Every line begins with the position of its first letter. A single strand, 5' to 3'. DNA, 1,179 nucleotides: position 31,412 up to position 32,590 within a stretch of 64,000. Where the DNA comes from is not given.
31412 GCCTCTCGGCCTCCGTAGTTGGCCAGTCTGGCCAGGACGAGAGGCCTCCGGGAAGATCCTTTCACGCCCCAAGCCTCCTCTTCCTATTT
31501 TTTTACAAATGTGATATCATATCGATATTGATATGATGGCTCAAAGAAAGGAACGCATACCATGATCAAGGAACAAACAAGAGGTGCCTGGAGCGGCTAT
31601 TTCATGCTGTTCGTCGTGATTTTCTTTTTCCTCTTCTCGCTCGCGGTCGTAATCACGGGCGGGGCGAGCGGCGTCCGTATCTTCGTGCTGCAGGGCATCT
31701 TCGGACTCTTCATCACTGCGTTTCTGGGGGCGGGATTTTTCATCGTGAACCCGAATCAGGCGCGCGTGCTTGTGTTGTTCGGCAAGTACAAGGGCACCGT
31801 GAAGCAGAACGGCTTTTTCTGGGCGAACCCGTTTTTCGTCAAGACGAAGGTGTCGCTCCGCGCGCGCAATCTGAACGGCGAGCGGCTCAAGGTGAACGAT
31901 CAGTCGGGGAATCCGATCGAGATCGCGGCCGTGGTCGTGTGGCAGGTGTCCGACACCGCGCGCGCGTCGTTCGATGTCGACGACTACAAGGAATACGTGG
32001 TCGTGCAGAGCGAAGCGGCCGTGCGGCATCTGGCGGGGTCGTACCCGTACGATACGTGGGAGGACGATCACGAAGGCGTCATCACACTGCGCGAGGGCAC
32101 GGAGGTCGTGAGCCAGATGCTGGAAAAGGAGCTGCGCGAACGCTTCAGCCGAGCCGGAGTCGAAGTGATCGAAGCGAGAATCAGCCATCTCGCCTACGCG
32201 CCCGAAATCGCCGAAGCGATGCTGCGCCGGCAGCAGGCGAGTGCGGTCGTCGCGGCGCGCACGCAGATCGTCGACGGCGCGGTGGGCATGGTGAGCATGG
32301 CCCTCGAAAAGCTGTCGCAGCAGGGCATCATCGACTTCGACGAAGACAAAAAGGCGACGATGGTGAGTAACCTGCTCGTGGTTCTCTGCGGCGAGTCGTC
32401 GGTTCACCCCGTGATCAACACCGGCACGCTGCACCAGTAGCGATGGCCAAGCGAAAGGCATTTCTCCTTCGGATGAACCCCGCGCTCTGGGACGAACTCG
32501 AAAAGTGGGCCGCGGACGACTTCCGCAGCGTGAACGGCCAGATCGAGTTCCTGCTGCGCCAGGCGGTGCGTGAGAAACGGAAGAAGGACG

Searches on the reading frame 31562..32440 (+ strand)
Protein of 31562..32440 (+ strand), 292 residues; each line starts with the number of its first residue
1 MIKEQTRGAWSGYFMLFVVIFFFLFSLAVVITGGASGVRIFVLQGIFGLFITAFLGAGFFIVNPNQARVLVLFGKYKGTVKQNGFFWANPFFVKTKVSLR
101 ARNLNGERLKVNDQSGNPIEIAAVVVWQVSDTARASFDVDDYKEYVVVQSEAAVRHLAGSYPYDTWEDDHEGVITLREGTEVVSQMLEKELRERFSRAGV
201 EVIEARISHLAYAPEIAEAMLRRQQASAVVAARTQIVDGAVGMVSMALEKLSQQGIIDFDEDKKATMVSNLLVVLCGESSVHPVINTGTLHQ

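Call 46: search_protein_families(library=pfam, proteins=[window:31562-32440:+], max_evalue=0.01)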
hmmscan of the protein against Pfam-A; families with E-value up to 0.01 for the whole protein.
window:31562-32440:+ (292 aa): 1 family
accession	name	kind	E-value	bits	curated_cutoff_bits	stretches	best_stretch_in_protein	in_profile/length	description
PF01145.31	Band_7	-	1.3e-24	87.6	23.6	1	60-232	1-167/176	SPFH domain / Band 7 family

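Call 62: find_homologous_proteins(query=window:31562-32440:+, max_evalue=1e-60)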
Query window:31562-32440:+ (292 aa): 7980 proteins with E <= 1e-60 among 8000 candidates; the best 120 are listed.
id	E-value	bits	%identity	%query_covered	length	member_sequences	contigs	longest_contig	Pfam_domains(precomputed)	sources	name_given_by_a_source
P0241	2.1e-178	609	94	100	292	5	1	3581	PF01145.32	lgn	-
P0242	7.6e-130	450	72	100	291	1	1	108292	PF01145.32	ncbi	-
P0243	8.0e-125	434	68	100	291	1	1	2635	PF01145.32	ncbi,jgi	-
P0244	1.7e-124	433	68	100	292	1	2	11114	PF01145.32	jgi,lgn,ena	-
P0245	2.6e-123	429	68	100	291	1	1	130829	PF01145.32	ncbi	-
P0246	4.8e-123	428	68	100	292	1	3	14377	PF01145.32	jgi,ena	-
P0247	4.6e-122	425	67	100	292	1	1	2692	PF01145.32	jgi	jgi:regulator of protease activity HflC (stomatin/prohibitin superfamily)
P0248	1.9e-121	423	68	100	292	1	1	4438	PF01145.32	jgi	jgi:hypothetical protein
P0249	1.9e-121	423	66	100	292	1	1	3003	PF01145.32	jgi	-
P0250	2.5e-121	422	68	99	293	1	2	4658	PF01145.32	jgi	jgi:regulator of protease activity HflC (stomatin/prohibitin superfamily)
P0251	2.6e-121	422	70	100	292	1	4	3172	PF01145.32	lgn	-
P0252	3.1e-121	422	68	100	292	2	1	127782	PF01145.32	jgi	jgi:regulator of protease activity HflC (stomatin/prohibitin superfamily)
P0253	6.1e-121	421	67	100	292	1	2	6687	PF01145.32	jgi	jgi:regulator of protease activity HflC (stomatin/prohibitin superfamily)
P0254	6.4e-121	421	67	99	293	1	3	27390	PF01145.32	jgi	jgi:regulator of protease activity HflC (stomatin/prohibitin superfamily)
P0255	8.4e-121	421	68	100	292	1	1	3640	PF01145.32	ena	-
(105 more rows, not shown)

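Call 63: find_encoding_contigs(protein=P0241, flank=5000, max_places=6)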
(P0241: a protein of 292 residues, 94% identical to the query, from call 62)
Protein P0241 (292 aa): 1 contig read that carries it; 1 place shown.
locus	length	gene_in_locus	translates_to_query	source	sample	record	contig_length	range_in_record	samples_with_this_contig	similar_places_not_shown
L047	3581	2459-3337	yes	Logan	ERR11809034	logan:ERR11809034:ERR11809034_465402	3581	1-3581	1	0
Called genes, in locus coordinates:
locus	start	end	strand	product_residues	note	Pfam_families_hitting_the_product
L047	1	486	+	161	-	?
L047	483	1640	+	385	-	PF00266:Aminotran_5, PF22580:KYNU_C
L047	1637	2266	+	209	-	PF04199:Cyclase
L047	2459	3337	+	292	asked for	PF01145:Band_7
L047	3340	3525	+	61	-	PF07878:RHH_5 (weak)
